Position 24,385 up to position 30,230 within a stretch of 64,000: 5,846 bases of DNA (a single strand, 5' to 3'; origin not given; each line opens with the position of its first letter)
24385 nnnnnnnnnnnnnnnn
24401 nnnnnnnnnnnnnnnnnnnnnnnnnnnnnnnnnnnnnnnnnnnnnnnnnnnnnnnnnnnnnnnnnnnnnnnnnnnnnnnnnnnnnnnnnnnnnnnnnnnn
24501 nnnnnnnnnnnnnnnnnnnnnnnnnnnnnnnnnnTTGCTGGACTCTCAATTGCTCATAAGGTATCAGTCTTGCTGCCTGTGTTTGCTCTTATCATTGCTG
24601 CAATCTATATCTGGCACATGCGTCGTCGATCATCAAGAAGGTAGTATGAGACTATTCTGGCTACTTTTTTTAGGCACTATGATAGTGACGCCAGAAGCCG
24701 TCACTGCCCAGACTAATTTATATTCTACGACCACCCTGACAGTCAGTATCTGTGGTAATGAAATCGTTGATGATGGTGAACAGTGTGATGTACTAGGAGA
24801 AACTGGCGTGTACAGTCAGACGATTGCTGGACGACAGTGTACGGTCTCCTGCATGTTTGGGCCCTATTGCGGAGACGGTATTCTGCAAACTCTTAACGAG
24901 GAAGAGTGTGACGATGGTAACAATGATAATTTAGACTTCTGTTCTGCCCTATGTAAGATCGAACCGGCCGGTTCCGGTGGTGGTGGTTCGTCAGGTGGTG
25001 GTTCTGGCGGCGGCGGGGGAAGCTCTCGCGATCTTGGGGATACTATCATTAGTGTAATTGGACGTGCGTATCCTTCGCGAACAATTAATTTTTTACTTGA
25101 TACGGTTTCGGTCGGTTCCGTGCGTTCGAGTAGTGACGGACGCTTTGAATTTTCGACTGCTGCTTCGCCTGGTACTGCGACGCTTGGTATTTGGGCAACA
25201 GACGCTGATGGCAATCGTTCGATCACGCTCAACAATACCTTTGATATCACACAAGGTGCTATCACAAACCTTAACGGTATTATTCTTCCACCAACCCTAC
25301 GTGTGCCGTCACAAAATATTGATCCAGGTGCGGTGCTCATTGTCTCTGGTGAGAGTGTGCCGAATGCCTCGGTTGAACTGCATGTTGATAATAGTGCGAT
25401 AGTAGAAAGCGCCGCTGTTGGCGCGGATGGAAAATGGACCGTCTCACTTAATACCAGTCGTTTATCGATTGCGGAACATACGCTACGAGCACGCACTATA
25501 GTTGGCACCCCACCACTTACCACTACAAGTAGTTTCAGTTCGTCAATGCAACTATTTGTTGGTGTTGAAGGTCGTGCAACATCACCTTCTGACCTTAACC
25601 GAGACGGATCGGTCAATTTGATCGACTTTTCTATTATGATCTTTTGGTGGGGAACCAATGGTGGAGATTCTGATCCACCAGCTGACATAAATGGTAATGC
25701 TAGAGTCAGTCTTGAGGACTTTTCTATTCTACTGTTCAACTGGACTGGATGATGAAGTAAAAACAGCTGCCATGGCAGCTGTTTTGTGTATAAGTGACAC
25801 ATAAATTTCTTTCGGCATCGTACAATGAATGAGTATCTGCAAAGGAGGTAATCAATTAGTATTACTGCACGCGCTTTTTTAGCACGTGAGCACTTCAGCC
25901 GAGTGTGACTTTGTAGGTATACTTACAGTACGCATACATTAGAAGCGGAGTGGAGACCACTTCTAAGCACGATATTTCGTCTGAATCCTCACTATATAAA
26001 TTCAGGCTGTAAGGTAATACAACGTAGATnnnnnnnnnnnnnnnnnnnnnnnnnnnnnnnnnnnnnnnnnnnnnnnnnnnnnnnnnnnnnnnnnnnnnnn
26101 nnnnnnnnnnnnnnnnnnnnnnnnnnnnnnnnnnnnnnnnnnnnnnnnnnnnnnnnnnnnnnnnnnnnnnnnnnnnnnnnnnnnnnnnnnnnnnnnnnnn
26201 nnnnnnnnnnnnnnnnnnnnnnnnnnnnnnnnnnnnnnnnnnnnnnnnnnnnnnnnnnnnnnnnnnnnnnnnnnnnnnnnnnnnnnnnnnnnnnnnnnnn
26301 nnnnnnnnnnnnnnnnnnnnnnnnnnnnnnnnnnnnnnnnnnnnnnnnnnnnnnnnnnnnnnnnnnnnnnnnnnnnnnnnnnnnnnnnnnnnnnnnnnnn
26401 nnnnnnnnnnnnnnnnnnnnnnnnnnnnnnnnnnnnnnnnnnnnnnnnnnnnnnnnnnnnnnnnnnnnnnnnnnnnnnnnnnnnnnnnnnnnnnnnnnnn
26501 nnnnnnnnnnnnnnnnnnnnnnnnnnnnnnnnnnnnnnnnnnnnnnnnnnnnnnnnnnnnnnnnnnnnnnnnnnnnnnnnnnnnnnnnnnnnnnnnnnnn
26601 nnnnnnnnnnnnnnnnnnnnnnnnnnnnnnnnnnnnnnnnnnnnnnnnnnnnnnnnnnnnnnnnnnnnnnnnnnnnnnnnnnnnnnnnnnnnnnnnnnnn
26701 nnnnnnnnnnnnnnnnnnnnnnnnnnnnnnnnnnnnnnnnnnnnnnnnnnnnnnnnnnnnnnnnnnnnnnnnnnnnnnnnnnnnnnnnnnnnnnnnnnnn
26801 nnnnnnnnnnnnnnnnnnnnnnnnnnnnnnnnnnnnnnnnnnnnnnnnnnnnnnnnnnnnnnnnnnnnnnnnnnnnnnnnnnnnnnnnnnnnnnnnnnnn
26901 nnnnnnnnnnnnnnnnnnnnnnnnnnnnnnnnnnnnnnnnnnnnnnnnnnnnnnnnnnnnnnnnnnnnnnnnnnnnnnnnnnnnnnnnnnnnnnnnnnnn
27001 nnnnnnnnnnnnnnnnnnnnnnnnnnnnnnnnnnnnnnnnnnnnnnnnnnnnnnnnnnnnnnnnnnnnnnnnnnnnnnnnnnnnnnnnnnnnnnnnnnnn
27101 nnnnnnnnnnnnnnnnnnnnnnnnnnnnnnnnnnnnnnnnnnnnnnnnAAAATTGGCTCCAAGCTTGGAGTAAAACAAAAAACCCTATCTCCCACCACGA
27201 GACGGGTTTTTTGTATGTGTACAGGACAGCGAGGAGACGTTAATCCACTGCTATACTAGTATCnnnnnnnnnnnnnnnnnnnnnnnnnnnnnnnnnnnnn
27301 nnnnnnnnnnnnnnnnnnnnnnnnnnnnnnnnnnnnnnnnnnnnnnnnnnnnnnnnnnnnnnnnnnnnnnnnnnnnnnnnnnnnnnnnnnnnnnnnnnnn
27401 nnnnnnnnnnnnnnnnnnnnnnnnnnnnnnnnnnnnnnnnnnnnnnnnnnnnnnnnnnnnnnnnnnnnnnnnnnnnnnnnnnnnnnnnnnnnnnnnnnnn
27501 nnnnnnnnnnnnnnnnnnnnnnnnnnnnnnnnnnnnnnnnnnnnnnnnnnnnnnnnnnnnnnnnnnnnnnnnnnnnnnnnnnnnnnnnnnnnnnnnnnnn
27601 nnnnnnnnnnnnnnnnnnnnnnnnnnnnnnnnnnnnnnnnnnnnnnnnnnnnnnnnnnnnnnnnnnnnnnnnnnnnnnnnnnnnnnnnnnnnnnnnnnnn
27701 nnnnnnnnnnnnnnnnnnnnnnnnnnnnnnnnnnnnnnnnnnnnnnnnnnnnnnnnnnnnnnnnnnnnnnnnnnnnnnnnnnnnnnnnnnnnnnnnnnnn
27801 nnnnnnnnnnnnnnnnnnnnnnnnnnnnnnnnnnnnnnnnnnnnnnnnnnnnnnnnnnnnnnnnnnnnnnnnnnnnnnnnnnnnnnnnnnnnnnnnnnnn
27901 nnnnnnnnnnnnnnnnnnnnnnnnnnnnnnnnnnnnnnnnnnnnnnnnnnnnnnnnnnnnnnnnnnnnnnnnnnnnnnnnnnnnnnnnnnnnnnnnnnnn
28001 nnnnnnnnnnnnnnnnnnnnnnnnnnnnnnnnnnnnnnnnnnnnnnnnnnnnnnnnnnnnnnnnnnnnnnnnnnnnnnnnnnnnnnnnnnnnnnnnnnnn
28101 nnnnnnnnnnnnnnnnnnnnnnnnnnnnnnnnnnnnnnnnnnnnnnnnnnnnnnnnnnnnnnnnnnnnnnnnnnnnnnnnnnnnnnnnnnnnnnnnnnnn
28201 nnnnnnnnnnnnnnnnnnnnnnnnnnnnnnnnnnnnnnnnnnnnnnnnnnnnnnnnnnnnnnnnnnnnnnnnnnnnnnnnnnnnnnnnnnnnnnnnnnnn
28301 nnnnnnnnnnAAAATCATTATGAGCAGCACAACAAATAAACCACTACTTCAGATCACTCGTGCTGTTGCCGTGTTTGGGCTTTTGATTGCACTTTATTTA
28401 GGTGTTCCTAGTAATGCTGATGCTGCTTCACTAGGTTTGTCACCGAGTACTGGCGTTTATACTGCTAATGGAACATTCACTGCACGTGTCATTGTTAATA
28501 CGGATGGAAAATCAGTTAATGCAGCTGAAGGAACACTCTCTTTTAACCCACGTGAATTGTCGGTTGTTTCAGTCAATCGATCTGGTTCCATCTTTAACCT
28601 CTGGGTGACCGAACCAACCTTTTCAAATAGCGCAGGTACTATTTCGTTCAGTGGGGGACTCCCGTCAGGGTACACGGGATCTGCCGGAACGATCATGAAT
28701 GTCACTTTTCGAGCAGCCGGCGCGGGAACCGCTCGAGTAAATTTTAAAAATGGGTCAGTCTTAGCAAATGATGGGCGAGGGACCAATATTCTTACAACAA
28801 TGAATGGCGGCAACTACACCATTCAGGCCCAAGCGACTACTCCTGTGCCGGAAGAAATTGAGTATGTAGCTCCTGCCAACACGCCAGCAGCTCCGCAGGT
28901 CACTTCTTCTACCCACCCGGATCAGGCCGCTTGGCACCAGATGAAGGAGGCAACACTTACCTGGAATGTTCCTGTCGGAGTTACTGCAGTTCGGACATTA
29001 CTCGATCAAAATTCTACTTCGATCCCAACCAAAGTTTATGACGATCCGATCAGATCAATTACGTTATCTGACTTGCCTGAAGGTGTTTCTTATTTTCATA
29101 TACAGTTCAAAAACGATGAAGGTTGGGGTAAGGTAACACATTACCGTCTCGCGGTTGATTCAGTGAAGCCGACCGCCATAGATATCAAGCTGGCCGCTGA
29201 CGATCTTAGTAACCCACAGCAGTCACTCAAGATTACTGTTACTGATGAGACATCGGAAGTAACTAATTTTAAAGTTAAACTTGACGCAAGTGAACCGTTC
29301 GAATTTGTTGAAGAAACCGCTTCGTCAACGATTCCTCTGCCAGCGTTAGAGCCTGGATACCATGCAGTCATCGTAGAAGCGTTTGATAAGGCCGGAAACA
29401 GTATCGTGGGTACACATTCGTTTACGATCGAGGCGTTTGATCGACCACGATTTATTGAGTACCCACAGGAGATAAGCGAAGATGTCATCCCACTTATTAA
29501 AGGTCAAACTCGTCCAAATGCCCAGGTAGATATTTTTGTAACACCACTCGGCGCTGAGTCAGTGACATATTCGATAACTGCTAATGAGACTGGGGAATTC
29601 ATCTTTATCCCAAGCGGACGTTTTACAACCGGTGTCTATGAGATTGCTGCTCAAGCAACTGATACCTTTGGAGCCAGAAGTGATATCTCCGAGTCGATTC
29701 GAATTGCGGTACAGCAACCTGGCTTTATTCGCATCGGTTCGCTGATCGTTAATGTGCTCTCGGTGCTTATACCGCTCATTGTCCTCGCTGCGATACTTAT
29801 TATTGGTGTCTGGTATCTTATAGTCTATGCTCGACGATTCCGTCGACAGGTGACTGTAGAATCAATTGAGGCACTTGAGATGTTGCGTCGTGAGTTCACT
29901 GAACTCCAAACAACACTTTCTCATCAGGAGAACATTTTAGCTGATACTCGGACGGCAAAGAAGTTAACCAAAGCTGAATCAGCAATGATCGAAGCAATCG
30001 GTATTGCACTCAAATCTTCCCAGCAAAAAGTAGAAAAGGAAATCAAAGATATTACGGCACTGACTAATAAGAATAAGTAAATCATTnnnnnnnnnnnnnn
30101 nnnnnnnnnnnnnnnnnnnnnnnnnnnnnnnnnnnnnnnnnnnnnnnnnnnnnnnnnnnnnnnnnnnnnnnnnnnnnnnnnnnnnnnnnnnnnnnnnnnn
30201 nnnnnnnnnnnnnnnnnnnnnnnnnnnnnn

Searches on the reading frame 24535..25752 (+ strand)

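Call 9: search_protein_families(library=pfam, proteins=[window:24535-25752:+], max_evalue=0.001)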
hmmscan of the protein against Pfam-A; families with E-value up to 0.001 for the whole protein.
window:24535-25752:+ (405 aa): 5 families
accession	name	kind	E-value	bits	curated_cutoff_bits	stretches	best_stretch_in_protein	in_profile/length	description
PF17936.7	Big_6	-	4.5e-09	36.9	27.6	0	269-308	16-55/83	Bacterial Ig domain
PF13948.11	DUF4215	-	2.5e-07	31.3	27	1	105-141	16-47/47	Domain of unknown function (DUF4215)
PF00404.24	Dockerin_1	-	4.7e-06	27.1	22.9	1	352-399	2-52/57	Dockerin type I domain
PF13620.12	CarboxypepD_reg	-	0.00011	22.9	32.3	0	270-307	9-47/82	Carboxypeptidase regulatory-like domain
PF19077.6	Big_13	-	0.0005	20.9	27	0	272-320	33-82/102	Bacterial Ig-like domain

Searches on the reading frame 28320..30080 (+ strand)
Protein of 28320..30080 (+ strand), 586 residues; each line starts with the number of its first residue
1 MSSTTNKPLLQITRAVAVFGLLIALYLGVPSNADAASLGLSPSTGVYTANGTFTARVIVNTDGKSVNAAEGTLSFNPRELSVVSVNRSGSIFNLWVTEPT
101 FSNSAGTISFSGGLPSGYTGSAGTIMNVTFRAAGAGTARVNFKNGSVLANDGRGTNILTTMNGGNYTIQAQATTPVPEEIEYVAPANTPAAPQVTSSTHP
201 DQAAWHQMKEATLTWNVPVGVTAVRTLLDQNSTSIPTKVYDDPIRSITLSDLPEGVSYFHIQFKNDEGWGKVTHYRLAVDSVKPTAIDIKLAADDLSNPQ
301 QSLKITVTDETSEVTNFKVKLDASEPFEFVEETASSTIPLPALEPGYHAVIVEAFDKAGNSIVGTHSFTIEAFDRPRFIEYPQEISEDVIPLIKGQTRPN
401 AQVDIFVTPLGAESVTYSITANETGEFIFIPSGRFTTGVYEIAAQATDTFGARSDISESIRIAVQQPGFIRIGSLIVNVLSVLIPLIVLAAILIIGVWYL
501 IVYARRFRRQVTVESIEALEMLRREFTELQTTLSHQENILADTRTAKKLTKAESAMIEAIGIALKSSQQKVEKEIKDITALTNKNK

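Call 9: search_protein_families(library=pfam, proteins=[window:28320-30080:+], max_evalue=0.001)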
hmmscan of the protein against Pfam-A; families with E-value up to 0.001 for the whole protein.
window:28320-30080:+ (586 aa): 2 families
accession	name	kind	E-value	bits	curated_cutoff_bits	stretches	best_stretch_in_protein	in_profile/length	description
PF19077.6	Big_13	-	2.7e-09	37.9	27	1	385-457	23-94/102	Bacterial Ig-like domain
PF00963.24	Cohesin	-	4.9e-05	24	24.1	1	49-151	12-123/139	Cohesin domain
